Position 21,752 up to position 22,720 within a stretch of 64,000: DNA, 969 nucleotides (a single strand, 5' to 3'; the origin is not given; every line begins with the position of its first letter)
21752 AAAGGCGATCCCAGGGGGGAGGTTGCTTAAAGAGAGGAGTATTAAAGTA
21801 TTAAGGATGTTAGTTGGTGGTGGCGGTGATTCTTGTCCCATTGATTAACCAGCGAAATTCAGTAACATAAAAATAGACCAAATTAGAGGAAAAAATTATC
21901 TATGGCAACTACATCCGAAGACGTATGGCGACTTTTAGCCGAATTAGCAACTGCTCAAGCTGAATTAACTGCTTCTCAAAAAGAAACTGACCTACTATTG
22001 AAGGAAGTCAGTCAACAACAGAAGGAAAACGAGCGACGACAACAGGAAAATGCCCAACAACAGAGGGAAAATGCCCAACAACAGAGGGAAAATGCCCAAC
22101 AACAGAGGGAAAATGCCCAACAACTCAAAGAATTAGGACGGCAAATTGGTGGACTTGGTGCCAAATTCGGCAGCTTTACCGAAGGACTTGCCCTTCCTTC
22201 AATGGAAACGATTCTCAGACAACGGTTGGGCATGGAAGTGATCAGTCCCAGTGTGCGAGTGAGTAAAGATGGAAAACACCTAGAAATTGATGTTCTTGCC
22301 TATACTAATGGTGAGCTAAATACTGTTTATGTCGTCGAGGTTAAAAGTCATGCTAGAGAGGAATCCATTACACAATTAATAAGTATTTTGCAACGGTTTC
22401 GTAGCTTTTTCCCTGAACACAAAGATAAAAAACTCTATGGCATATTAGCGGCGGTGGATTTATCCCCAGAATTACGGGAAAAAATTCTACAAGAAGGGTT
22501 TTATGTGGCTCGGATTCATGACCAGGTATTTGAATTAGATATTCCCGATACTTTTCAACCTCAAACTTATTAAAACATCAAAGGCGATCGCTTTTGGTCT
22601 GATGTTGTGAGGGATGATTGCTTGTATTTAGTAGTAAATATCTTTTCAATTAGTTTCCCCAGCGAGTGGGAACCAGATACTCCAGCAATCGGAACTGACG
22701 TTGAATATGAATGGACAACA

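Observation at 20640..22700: Recent tandem duplication of a coiled-coil plus Hjc-like PD-(D/E)xK nuclease-fold gene, next to IS and MITE debris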

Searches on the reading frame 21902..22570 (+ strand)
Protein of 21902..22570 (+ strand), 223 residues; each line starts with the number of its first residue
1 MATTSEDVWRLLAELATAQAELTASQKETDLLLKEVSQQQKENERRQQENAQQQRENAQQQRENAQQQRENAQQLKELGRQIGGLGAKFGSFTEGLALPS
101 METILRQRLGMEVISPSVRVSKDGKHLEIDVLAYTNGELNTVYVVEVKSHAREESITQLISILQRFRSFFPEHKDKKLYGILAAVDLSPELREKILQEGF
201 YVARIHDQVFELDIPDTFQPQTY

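Call 5: search_protein_families(library=pfam, proteins=[window:21902-22570:+], max_evalue=1)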
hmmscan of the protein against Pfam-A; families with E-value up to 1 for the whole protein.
window:21902-22570:+ (223 aa): 14 families
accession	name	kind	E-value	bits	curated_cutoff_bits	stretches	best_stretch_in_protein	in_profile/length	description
PF12644.12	DUF3782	-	1.6e-06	28.6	24.4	1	53-113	2-62/78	Protein of unknown function (DUF3782)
PF06785.16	UPF0242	-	0.0049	17.4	33.5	1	14-85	84-155/194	Uncharacterised protein family (UPF0242) N-terminus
PF08378.17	NERD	-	0.023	15.6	22.1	1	117-152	26-59/111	Nuclease-related domain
PF03612.19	EIIBC-GUT_N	-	0.069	13.3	22.8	1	31-88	115-174/184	Sorbitol phosphotransferase enzyme II N-terminus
PF14914.11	LRRC37AB_C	-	0.072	13.5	27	1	28-83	53-108/147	LRRC37A/B like protein 1 C-terminal domain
PF24770.2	Ig-CFAP74_2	-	0.074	13.9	27.4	1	11-95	49-136/185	CFAP74 second Ig-like domain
PF16494.10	Na_Ca_ex_C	-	0.085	13.8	25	0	130-182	41-96/137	C-terminal extension of sodium/calcium exchanger domain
PF02862.22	DDHD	-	0.098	13.2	28.3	1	21-71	111-161/258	DDHD domain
PF01870.24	Hjc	-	0.15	12.5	21.1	1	121-167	23-72/93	Archaeal holliday junction resolvase (hjc)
PF02535.28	Zip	-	0.16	11.6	35.1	1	27-98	121-196/323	ZIP Zinc transporter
PF01080.22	Presenilin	-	0.22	10.7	34.3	1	34-72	280-318/408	Presenilin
PF09969.14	DUF2203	-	0.39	11.9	24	1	11-84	11-78/122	Uncharacterized conserved protein (DUF2203)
PF24871.1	Piezo_TM1-24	-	0.63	8.9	28.8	1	37-76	118-168/682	Piezo TM1-24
PF05582.17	Peptidase_U57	-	0.92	9.2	25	0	12-73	30-90/280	YabG peptidase U57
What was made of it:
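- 21902..22573 (+): DUF3782 gene copy 2 (223 aa): 10 stalk heptads plus a PD-(D/E)XK domain (E94, D130, E146, K148). Pfam 28.6 bits (call 5).
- On Hjc Holliday-junction resolvase (PF01870): 12.5 bits, E 0.15, copy 2 only (call 5).
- On NERD nuclease-related domain (PF08378): 13.0 and 15.6 bits (call 5).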

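Call 6: search_protein_families(library=ncbifam, proteins=[window:21902-22570:+], max_evalue=1)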
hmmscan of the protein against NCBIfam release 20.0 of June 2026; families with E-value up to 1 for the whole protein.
window:21902-22570:+ (223 aa): 16 families
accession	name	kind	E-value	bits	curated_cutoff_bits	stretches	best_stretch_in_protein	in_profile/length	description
TIGR03513.1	GldL_gliding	equivalog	0.017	15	68.3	1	14-158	67-199/247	type IX secretion system motor protein PorL/GldL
TIGR04346.1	DotA_TraY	subfamily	0.02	13.5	100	1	18-127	339-446/656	DotA/TraY family protein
TIGR02168.1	SMC_prok_B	equivalog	0.068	10.8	567.35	1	5-84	853-935/1181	chromosome segregation protein SMC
NF033884.1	conj_TraO_IncI1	equivalog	0.074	12.3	225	1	36-80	88-132/381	conjugal transfer protein TraO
TIGR04211.1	SH3_and_anchor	equivalog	0.079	12.6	65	1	14-80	67-135/198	TIGR04211 family SH3 domain-containing protein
NF045704.1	PepglyActasePatB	equivalog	0.12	11.7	580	1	15-114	72-167/347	peptidoglycan O-acetyltransferase PatB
NF002359.0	PRK01318.2-6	equivalog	0.12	10.7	600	1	39-146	31-137/624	membrane protein insertase YidC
NF049924.1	PTSGlctlSorbSrlE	equivalog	0.22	10.5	400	1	33-89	119-174/330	PTS glucitol/sorbitol transporter subunit IIB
TIGR01069.2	mutS2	equivalog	0.26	9.6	400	1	4-75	514-586/790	endonuclease MutS2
NF045970.1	MAG1890_fam_LP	equivalog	0.28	10.6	200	0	32-87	145-199/327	MAG1890 family putative lipoprotein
NF041035.1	Rad50_Halo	equivalog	0.29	9.4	1000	1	13-77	502-565/883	DNA double-strand break repair ATPase Rad50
TIGR00834.1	ae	subfamily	0.35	8.8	599.45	1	17-85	274-348/900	anion exchange protein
TIGR02830.1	spore_III_AG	equivalog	0.55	9.6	147.7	1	36-86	27-77/186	stage III sporulation protein AG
TIGR03345.1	VI_ClpV1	equivalog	0.65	8.1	884.95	0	14-82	420-490/852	type VI secretion system ATPase TssH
NF032893.0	tail-700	domain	0.93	7.8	100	0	5-77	121-196/681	PLxRFG domain-containing protein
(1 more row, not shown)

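Call 7: search_protein_families(library=padloc, proteins=[window:21902-22570:+], max_evalue=1)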
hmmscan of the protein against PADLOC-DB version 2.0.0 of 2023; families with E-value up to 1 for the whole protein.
window:21902-22570:+ (223 aa): 6 families
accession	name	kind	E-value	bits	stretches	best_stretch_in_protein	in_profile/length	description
PDLC01891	CARF4--CARF_PDDEXK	-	0.012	13.3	1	42-156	158-267/319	-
PDLC04515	PDC-M21A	-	0.059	11.1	0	31-72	8-52/205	-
PDLC05062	PDC-S66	-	0.094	10.2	1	13-81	59-128/282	-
PDLC05001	PDC-S34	-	0.22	8.4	1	25-78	257-310/384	-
PDLC00986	Cmr5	-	0.24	9.4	1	9-75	67-132/178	Cmr5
PDLC04161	HEC-07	-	0.45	7.3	1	13-82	326-395/553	-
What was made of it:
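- On Known anti-phage defence systems (PADLOC-DB 2.0): The best hit is CARF_PDDEXK at E 0.012, 13.3 bits (call 7).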

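Call 9: find_homologous_proteins(query=window:21902-22570:+)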
Query window:21902-22570:+ (223 aa): 3087 proteins with E <= 0.001 among 5106 candidates; the best 120 are listed.
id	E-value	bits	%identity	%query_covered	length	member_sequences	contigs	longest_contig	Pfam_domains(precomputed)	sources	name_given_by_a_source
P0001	2.4e-120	418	89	100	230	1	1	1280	PF12644.13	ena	-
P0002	2.0e-119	415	90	100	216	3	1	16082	PF12644.13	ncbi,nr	ncbi:MAG: DUF3782 domain-containing protein [Cyanobacteria bacterium REEB444]|nr:DUF3782 domain-cont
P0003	4.5e-118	410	92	100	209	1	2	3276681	PF12644.13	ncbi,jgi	ncbi:MAG: DUF3782 domain-containing protein [Cyanobacteria bacterium LVE1205-1]|jgi:hypothetical pro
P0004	1.9e-116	405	87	100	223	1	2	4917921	PF12644.13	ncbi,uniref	ncbi:DUF3782 domain-containing protein [Microcystis ichthyoblabe FBCC-A1114]|uniref:DUF3782 domain-c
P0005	2.2e-115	401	86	100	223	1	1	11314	PF12644.13,PF26618.1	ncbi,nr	ncbi:MAG: DUF3782 domain-containing protein [Microcystis aeruginosa PMC 728.11]|nr:DUF3782 domain-co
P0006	2.3e-115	401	86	100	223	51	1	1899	PF12644.13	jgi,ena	jgi:hypothetical protein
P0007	4.4e-115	400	86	100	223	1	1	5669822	PF12644.13,PF26618.1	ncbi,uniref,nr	ncbi:DUF3782 domain-containing protein [Microcystis aeruginosa str. Chao 1910]|uniref:DUF3782 domain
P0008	6.8e-115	400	85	100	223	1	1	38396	PF12644.13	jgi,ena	jgi:hypothetical protein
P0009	8.1e-115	400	85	100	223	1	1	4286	PF12644.13,PF26618.1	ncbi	ncbi:MAG: DUF3782 domain-containing protein [bacterium]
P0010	1.6e-113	395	84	100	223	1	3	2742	PF12644.13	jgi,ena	jgi:hypothetical protein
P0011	2.8e-113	395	84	100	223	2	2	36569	PF12644.13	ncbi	-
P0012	7.6e-113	393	83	100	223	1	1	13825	PF12644.13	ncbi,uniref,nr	ncbi:MAG: DUF3782 domain-containing protein [Microcystis sp. M090S1]|uniref:DUF3782 domain-containin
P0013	8.3e-113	393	84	100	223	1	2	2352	PF12644.13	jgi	jgi:hypothetical protein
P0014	9.4e-113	393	80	100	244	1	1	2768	PF12644.13,PF26618.1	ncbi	ncbi:MAG: DUF3782 domain-containing protein [Microcystis panniformis]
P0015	1.4e-112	392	84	100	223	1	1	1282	PF12644.13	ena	-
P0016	1.8e-112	392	83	100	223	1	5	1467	PF12644.13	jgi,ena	jgi:hypothetical protein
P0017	2.0e-112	392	83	100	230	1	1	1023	PF12644.13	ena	-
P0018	2.0e-112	392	83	100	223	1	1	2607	PF12644.13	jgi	jgi:hypothetical protein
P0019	2.2e-112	392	83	100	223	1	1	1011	PF12644.13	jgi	jgi:hypothetical protein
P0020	3.3e-112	391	88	100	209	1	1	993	PF12644.13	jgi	-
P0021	5.8e-112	390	83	100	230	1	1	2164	PF12644.13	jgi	jgi:hypothetical protein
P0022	7.7e-112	390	83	100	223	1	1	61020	PF12644.13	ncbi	-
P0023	7.9e-112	390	83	100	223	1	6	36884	PF12644.13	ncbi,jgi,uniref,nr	ncbi:DUF3782 domain-containing protein [Microcystis aeruginosa]|jgi:hypothetical protein|uniref:DUF3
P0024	9.6e-112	390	83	100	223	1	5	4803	PF12644.13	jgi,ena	jgi:hypothetical protein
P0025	1.4e-111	389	83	100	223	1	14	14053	PF12644.13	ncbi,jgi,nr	ncbi:DUF3782 domain-containing protein [Microcystis aeruginosa]|jgi:hypothetical protein|nr:DUF3782 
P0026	1.8e-111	389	83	100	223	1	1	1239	PF12644.13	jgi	jgi:hypothetical protein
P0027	2.1e-111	388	85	100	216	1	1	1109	PF12644.13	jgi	jgi:hypothetical protein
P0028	2.8e-111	388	83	100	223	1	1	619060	PF12644.13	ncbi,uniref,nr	ncbi:MAG: DUF3782 domain-containing protein [Microcystis aeruginosa DA14]|uniref:DUF3782 domain-cont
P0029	2.9e-111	388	84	100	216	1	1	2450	PF12644.13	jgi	jgi:hypothetical protein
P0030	2.9e-111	388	83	100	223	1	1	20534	PF12644.13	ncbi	-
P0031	3.1e-111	388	83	100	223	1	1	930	PF12644.13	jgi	jgi:hypothetical protein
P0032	3.3e-111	388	84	100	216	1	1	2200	PF12644.13,PF26618.1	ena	-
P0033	4.4e-111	387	87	100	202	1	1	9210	PF12644.13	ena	-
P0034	6.0e-111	387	83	100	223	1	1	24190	PF12644.13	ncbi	-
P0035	6.6e-111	387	83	100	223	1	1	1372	PF12644.13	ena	-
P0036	7.5e-111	387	84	100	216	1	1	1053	PF12644.13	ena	-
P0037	1.1e-110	386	84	100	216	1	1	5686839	PF12644.13,PF26618.1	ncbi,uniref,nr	ncbi:DUF3782 domain-containing protein [Microcystis panniformis]|uniref:DUF3782 domain-containing pr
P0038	1.1e-110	386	86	100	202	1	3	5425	PF12644.13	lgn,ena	-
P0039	1.5e-110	386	85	100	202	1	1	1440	PF12644.13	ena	-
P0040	1.5e-110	386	79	100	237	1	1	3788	PF12644.13,PF26618.1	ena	-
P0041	1.5e-110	386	83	100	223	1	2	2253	PF12644.13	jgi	jgi:hypothetical protein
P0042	1.6e-110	386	83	100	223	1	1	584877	PF12644.13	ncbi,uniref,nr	ncbi:MAG: DUF3782 domain-containing protein [Microcystis flos-aquae TF09]|uniref:DUF3782 domain-cont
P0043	1.9e-110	385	83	100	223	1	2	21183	PF12644.13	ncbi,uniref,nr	ncbi:MAG: DUF3782 domain-containing protein [Microcystis novacekii Mn_MB_F_20050700_S1]|uniref:DUF37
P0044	1.9e-110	385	83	100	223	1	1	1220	PF12644.13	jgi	jgi:hypothetical protein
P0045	2.2e-110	385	84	100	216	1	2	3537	PF12644.13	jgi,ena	jgi:hypothetical protein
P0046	2.7e-110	385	85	100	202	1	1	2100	PF12644.13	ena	-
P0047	2.7e-110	385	84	100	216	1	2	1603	PF12644.13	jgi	jgi:hypothetical protein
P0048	2.9e-110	385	83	100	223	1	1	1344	PF12644.13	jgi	jgi:hypothetical protein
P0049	3.1e-110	385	79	100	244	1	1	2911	PF12644.13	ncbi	ncbi:MAG: DUF3782 domain-containing protein [Microcystis panniformis]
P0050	3.5e-110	384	83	100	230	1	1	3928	PF12644.13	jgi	jgi:hypothetical protein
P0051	3.6e-110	384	83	100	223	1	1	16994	PF12644.13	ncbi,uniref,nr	ncbi:DUF3782 domain-containing protein [Microcystis aeruginosa]|uniref:DUF3782 domain-containing pro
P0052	4.1e-110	384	85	100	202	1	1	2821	PF12644.13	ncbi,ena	-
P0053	4.2e-110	384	86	100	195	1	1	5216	PF12644.13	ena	-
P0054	4.5e-110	384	83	100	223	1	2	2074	PF12644.13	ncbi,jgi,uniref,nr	ncbi:MAG: DUF3782 domain-containing protein [Microcystis sp. LE18-22.4A]|jgi:hypothetical protein|un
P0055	4.5e-110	384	85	100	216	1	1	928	PF12644.13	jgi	jgi:hypothetical protein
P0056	5.0e-110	384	81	100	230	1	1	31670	PF12644.13,PF26618.1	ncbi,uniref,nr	ncbi:DUF3782 domain-containing protein [Microcystis flos-aquae FACHB-1344]|uniref:DUF3782 domain-con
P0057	5.2e-110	384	81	100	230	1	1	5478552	PF12644.13,PF26618.1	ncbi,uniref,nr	ncbi:DUF3782 domain-containing protein [Microcystis aeruginosa]|uniref:DUF3782 domain-containing pro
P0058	6.2e-110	384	84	100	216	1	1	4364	PF12644.13,PF26618.1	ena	-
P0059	8.1e-110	383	82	100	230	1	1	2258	PF12644.13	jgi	jgi:septal ring factor EnvC (AmiA/AmiB activator)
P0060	9.9e-110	383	82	100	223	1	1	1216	PF12644.13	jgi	-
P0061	1.0e-109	383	82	100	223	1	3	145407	PF12644.13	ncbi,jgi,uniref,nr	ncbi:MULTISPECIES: DUF3782 domain-containing protein [Microcystis]|jgi:hypothetical protein|uniref:D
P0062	1.1e-109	383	83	100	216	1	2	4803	PF12644.13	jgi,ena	jgi:hypothetical protein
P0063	1.1e-109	383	78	100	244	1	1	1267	PF12644.13,PF26618.1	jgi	-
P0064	1.2e-109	383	81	100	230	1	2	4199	PF12644.13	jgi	jgi:hypothetical protein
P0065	1.3e-109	383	85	100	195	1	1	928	PF12644.13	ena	-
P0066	1.7e-109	382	85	100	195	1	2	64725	PF12644.13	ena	-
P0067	1.7e-109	382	83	100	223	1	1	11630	PF12644.13,PF26618.1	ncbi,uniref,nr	ncbi:DUF3782 domain-containing protein [Microcystis aeruginosa LEGE 11464]|uniref:DUF3782 domain-con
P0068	2.2e-109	382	81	100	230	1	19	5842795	PF12644.13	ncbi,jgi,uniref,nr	ncbi:MAG: DUF3782 domain-containing protein [Microcystis flos-aquae DF17]|jgi:hypothetical protein|u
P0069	2.5e-109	382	84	100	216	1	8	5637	PF12644.13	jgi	jgi:hypothetical protein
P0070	2.8e-109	381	81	100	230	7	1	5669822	PF12644.13,PF26618.1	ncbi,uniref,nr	ncbi:DUF3782 domain-containing protein [Microcystis aeruginosa str. Chao 1910]|uniref:DUF3782 domain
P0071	2.9e-109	381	83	100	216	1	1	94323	PF12644.13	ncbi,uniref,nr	ncbi:DUF3782 domain-containing protein [Microcystis aeruginosa]|uniref:DUF3782 domain-containing pro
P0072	3.8e-109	381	81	100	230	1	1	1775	PF12644.13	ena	-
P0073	4.3e-109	381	85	100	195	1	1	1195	PF12644.13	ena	-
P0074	5.0e-109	381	82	100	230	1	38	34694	PF12644.13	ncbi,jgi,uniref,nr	ncbi:MAG: DUF3782 domain-containing protein [Microcystis sp. M53603_WE2]|jgi:hypothetical protein|un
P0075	5.9e-109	380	81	100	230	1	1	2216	PF12644.13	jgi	-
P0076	6.4e-109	380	81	100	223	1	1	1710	PF12644.13,PF26618.1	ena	-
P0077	6.4e-109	380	85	100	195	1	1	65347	PF12644.13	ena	-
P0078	7.3e-109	380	83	100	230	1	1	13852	PF12644.13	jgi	jgi:hypothetical protein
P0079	8.3e-109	380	83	100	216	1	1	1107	PF12644.13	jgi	jgi:hypothetical protein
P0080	9.2e-109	380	86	96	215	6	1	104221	PF12644.13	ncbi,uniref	ncbi:DUF3782 domain-containing protein, partial [Microcystis aeruginosa]|uniref:DUF3782 domain-conta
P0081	1.2e-108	379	83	100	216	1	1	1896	PF12644.13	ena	-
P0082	1.2e-108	379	83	100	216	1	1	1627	PF12644.13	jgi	jgi:hypothetical protein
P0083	1.3e-108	379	83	100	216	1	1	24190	PF12644.13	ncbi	-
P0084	1.5e-108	379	83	100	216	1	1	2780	PF12644.13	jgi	jgi:hypothetical protein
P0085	1.5e-108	379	84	100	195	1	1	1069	PF12644.13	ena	-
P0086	1.7e-108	379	81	100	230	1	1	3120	PF12644.13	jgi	-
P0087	1.7e-108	379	82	100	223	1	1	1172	PF12644.13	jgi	jgi:hypothetical protein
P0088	1.7e-108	379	83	100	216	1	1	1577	PF12644.13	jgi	jgi:hypothetical protein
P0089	1.8e-108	379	83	100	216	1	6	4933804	PF12644.13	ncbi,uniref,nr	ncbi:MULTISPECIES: DUF3782 domain-containing protein [Microcystis]|uniref:DUF3782 domain-containing 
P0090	2.4e-108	378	83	100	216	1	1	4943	PF12644.13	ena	-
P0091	3.3e-108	378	82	100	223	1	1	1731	PF12644.13,PF26618.1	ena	-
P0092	4.4e-108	378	86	100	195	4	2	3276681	PF12644.13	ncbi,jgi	ncbi:MAG: DUF3782 domain-containing protein [Cyanobacteria bacterium LVE1205-1]|jgi:hypothetical pro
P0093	5.1e-108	377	83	100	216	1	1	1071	PF12644.13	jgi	-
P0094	5.5e-108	377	81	100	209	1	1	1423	PF12644.13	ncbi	ncbi:MAG: DUF3782 domain-containing protein [Microcystis aeruginosa]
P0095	6.5e-108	377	82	100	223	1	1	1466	PF12644.13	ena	-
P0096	6.7e-108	377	81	100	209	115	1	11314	PF12644.13,PF26618.1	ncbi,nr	ncbi:MAG: DUF3782 domain-containing protein [Microcystis aeruginosa PMC 728.11]|nr:DUF3782 domain-co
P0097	7.4e-108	377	81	100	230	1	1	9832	PF12644.13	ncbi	-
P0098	7.7e-108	377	83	100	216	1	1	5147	PF12644.13,PF26618.1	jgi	jgi:hypothetical protein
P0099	8.1e-108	377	83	100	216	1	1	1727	PF12644.13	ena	-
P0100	9.4e-108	377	80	100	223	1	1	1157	PF12644.13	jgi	jgi:hypothetical protein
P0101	1.1e-107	376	80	100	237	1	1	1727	PF12644.13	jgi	jgi:hypothetical protein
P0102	1.1e-107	376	84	100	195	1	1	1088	PF12644.13,PF26618.1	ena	-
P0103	1.3e-107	376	83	100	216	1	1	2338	PF12644.13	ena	-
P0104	1.8e-107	376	81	100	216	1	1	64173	PF12644.13,PF26618.1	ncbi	-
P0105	2.0e-107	375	81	100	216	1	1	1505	PF12644.13,PF26618.1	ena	-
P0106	2.8e-107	375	83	100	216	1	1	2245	PF12644.13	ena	-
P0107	2.9e-107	375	79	100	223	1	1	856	PF12644.13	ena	-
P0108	3.1e-107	375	83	100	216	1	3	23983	PF12644.13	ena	-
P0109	3.6e-107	375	83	100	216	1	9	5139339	PF12644.13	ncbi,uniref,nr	ncbi:DUF3782 domain-containing protein [Microcystis sp. LEGE 00066]|uniref:DUF3782 domain-containing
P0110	4.3e-107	374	82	100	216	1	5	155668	PF12644.13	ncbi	-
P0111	4.6e-107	374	80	100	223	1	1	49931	PF12644.13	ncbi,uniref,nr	ncbi:DUF3782 domain-containing protein [Microcystis flos-aquae FACHB-1344]|uniref:DUF3782 domain-con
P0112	4.6e-107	374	81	100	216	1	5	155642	PF12644.13,PF26618.1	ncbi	-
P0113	5.4e-107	374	82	100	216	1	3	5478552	PF12644.13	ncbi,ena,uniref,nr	ncbi:DUF3782 domain-containing protein [Microcystis aeruginosa]|uniref:DUF3782 domain-containing pro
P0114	5.7e-107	374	81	100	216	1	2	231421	PF12644.13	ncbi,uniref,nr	ncbi:conserved hypothetical protein [Microcystis aeruginosa PCC 9806]|uniref:DUF3782 domain-containi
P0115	5.8e-107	374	81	100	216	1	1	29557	PF12644.13,PF26618.1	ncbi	-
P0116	5.9e-107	374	77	100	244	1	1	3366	PF12644.13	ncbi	ncbi:MAG: DUF3782 domain-containing protein [Microcystis panniformis]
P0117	6.0e-107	374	81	100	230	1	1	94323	PF12644.13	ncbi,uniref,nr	ncbi:DUF3782 domain-containing protein [Microcystis aeruginosa]|uniref:DUF3782 domain-containing pro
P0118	6.4e-107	374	83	100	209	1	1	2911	PF12644.13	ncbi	ncbi:MAG: DUF3782 domain-containing protein [Microcystis panniformis]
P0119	7.4e-107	374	82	100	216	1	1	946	PF12644.13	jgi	jgi:hypothetical protein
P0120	8.4e-107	373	81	100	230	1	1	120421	PF12644.13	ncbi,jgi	jgi:hypothetical protein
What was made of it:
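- On Pfam DUF3782 (PF12644): The closest relatives are named DUF3782 by NCBI (call 9).
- There are 3,087 relatives at 90% clustering (call 9).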

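Call 10: search_solved_structures(query=window:21902-22570:+, max_evalue=10, show_alignments=2)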
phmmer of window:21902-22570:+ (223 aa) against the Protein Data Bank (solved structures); distinct sequences matched with E-value up to 10: 9.
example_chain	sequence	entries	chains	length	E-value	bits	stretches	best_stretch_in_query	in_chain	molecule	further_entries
9f07_C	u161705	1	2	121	0.18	15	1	21-91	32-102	Stathmin-4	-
1lrz_A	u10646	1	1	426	0.32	14.1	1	26-77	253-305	factor essential for expression of methicillin resistance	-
8a09_A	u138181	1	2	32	0.33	14.1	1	56-84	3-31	A hexameric barrel state of a de novo coiled-coil assembly: CC-Type2-(QgLaId)4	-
21vq_V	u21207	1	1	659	0.78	12.9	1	9-130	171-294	Phi92_gp134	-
8a3k_UNK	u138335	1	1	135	1.7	11.8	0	32-87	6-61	sc-apCC-4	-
9r1j_A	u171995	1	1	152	2.2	11.4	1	30-106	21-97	sc-apCC-4-NR-1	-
9r1m_A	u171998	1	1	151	3.6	10.7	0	30-102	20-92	sc-apCC-4-LMF-1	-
9r1l_A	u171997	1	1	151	4.8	10.3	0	30-107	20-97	sc-apCC-4-SN38-1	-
9r1k_A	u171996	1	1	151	5.1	10.2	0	30-104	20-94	sc-apCC-4-A7F-1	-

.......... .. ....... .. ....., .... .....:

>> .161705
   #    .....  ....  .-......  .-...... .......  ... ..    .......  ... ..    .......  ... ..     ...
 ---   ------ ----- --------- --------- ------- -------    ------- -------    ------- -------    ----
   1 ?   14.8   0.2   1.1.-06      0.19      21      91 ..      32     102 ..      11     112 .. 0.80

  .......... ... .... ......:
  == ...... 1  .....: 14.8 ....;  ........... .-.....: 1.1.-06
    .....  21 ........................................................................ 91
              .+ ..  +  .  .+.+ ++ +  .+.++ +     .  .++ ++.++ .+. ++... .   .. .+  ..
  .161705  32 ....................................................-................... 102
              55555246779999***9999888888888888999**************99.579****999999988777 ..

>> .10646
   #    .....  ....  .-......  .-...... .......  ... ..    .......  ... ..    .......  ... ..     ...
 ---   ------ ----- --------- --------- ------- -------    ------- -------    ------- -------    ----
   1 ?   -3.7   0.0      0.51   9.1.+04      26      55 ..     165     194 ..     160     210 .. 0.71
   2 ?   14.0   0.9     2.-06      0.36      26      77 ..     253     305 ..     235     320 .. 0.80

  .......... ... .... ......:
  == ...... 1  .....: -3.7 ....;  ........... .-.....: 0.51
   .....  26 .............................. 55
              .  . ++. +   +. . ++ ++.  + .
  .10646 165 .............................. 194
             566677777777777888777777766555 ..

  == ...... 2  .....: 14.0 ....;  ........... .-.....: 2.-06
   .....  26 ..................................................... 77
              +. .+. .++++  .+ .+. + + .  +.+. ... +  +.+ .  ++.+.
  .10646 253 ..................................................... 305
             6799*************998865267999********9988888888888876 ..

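Call 12: search_protein_families(library=pfam, proteins=[P0005, P0007, P0014], max_evalue=0.1)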
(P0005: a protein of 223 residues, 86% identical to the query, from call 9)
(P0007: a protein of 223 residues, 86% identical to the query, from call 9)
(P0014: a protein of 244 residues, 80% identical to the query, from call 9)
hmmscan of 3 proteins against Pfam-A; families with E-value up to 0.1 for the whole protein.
P0005 (223 aa): 2 families
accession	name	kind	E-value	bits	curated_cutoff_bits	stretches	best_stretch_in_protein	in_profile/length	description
PF12644.12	DUF3782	-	1.4e-07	32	24.4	1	54-113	3-62/78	Protein of unknown function (DUF3782)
PF04791.21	LMBR1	-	0.034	13.4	31.9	1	9-79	201-278/510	LMBR1-like membrane protein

P0007 (223 aa): 4 families
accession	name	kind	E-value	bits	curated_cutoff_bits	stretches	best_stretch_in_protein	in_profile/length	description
PF12644.12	DUF3782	-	6.7e-08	33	24.4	1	55-114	4-63/78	Protein of unknown function (DUF3782)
PF05859.17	Mis12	-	0.039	14.1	25.7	1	6-93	112-196/231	Mis12 protein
PF14362.11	DUF4407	-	0.062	13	31.3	1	11-84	132-220/297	Domain of unknown function (DUF4407)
PF03112.19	DUF244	-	0.075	13.3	22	0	29-81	62-113/161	Uncharacterized protein family (ORF7) DUF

P0014 (244 aa): 2 families
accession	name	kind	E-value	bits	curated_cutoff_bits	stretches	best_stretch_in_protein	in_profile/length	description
PF12644.12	DUF3782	-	2.1e-07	31.5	24.4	1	76-135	4-63/78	Protein of unknown function (DUF3782)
PF13863.11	DUF4200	-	0.0085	16.9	29.7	1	19-109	5-95/119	Domain of unknown function (DUF4200)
